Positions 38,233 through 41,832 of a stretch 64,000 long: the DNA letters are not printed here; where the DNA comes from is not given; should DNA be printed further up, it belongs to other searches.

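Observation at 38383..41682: Atypical 1100-aa ParB-like protein with membrane helices and a large unknown C-terminal domain at the island edge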

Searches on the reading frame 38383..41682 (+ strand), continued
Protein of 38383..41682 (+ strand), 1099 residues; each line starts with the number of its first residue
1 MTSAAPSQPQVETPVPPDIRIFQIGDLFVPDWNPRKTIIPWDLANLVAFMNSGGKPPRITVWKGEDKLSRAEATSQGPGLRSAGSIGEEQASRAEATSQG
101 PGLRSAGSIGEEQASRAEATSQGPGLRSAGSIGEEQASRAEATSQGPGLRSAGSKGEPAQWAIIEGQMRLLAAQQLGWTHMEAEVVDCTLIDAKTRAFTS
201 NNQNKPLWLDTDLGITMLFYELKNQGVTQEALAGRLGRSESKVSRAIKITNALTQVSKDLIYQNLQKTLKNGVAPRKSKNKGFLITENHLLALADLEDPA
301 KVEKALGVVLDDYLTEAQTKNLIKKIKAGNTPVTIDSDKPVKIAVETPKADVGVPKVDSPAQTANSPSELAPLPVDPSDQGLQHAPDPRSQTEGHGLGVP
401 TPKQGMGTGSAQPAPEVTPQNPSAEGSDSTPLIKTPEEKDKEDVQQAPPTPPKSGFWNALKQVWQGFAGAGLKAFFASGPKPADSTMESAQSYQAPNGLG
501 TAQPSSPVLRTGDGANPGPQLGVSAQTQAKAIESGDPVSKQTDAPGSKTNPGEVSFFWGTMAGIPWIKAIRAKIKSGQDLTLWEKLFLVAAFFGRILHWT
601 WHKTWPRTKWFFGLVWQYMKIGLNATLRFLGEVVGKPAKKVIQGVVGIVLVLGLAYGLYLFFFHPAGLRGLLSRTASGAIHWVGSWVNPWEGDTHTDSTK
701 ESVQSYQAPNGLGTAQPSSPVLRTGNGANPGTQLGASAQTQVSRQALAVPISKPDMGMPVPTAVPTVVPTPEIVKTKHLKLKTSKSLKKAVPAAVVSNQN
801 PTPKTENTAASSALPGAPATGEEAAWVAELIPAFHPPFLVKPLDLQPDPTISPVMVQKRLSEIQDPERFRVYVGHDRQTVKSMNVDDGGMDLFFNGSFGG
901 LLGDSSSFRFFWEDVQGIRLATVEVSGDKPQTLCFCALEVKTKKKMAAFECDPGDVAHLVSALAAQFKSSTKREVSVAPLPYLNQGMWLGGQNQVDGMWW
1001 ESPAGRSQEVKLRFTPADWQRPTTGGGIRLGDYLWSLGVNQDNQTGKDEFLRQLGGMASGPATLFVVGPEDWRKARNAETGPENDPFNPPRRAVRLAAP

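Call 61: predict_structure(alignment_id=A5)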
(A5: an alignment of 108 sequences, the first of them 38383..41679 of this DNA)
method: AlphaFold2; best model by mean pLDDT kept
length: 1099 residues; sequences in the alignment: 108
mean_pLDDT: 66.1   pTM: 0.44
mean pLDDT of the five models: 66.1, 66.1, 65.6, 63.9, 63.6
residues with pLDDT >= 90: 403; 70-90: 162; 50-70: 78; < 50: 456
segments of 3 or more residues with pLDDT < 50: 1-8, 68-77, 79-100, 102-155, 274-276, 338-359, 361-366, 368-370, 378-412, 416-430, 432-435, 437-447, 452-516, 520-536, 538-554, 673-716, 718-729, 731-753, 755-760, 762-764, 766-812, 900-904, 1010-1025
pLDDT, mean of each block of 10 residues (from residue 1): 44 83 96 91 94 94 70 45 37 36 34 34 33 34 38 56 95 97 95 92 82 96 96 95 97 97 90 57 89 97 96 95 96 60 36 37 36 46 35 30 33 41 33 37 38 45 41 34 34 32 35 40 34 35 34 55 76 87 83 78 77 79 76 71 76 76 62 44 32 32 34 37 38 34 32 40 42 36 35 37 40 68 91 93 96 97 96 92 96 73 70 97 91 96 92 96 98 96 93 95 75 41 64 96 96 91 94 94 92 91
secondary structure, 60 per line:
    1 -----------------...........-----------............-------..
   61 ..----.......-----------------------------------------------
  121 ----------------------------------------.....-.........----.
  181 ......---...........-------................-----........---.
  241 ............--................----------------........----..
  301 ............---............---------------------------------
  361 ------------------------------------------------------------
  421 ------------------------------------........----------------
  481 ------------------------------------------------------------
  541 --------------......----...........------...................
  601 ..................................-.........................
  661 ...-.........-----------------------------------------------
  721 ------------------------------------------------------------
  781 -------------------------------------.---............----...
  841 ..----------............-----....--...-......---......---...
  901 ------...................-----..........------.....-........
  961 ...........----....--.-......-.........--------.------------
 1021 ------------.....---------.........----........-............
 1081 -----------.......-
elements in order (helices of 4 or more, strands of 3 or more residues): E18-23 H40-51 E59-62 H67-73 E161-165 H167-175 E180-186 H190-200 H208-223 H229-236 H240-252 H255-270 H287-294 H299-312 H316-327 H457-464 H555-560 H565-575 H582-634 H636-663 H665-673 H822-833 E838-842 H853-864 E870-873 E876-878 E880-885 E889-894 E907-911 E915-925 E931-940 E947-951 H953-971 E976-979 E987-989 E994-999 E1033-1037 H1047-1055 E1060-1067 H1069-1080 E1092-1098

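Call 73: find_encoding_contigs(protein=P0004, flank=5000, max_places=2)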
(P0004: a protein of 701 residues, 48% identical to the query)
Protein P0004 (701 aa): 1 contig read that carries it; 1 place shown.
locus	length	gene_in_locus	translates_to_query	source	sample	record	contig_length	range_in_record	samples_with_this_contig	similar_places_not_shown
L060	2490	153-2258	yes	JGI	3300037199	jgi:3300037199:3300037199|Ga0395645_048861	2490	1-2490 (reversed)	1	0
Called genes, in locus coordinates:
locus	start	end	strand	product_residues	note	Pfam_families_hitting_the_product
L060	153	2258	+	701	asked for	-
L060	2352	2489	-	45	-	?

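Call 74: find_encoding_contigs(protein=P0007, flank=5000, max_places=2)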
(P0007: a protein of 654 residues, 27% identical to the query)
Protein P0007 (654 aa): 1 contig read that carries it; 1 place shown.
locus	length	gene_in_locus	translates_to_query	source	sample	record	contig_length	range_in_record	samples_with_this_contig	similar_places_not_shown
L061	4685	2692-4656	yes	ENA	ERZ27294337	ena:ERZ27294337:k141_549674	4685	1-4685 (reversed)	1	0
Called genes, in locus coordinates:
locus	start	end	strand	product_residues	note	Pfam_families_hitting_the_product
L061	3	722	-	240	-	?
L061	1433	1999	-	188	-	-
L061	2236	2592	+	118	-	PF02195:ParB_N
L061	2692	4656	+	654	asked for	-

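Call 77: search_protein_families(library=padloc, proteins=[window:38383-41679:+], max_evalue=0.001)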
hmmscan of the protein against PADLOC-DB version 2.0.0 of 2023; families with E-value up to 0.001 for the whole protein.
window:38383-41679:+ (1099 aa): 0 families
